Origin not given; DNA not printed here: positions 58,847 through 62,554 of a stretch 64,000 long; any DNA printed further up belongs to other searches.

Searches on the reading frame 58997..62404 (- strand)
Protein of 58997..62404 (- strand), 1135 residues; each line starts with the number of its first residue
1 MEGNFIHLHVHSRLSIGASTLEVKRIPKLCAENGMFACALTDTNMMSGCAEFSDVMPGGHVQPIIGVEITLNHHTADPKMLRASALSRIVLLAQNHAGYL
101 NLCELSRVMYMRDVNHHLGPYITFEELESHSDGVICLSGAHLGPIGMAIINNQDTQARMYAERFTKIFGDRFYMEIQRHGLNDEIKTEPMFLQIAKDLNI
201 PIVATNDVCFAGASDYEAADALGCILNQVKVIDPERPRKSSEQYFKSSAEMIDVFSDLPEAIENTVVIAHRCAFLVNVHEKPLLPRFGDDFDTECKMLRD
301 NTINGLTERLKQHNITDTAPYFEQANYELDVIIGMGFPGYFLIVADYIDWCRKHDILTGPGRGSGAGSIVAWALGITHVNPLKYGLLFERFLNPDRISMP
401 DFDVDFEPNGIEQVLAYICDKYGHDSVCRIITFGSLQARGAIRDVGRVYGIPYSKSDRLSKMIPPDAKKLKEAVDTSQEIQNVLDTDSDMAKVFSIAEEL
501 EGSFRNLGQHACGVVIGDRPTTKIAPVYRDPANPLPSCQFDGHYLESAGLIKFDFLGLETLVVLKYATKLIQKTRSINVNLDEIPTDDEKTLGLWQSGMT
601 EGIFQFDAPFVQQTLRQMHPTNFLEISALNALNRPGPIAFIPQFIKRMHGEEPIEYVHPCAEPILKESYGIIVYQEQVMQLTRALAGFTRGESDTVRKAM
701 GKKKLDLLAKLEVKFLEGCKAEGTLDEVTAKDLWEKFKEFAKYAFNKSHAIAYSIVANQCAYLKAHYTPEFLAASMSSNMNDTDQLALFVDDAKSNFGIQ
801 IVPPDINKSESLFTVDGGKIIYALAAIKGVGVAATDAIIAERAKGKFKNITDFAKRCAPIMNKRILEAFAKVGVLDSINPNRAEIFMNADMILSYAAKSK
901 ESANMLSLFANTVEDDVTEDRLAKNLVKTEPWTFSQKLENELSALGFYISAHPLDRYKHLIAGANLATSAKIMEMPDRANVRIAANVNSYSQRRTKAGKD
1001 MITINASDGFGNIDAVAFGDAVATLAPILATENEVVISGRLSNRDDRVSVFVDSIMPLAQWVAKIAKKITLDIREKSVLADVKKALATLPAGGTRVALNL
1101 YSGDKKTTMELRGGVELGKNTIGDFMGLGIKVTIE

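Call 54: search_protein_families(library=pfam, proteins=[window:58997-62404:-], max_evalue=0.001)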
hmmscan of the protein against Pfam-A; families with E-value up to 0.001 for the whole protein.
window:58997-62404:- (1135 aa): 5 families
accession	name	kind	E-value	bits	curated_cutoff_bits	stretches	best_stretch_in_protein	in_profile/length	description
PF07733.18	DNA_pol3_alpha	-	1.6e-89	300.5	23.9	1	297-557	2-260/260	Bacterial DNA polymerase III alpha NTPase domain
PF17657.6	DNA_pol3_finger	-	8.8e-55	185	22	1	560-722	1-165/166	Bacterial DNA polymerase III alpha subunit finger domain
PF02811.25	PHP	-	1.6e-34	120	26.4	1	7-179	1-164/164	PHP domain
PF14579.12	HHH_6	-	7.5e-26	90.6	25.6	1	798-884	1-89/90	Helix-hairpin-helix motif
PF01336.31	tRNA_anti-codon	-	5.8e-08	33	27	1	981-1058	1-75/75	OB-fold nucleic acid binding domain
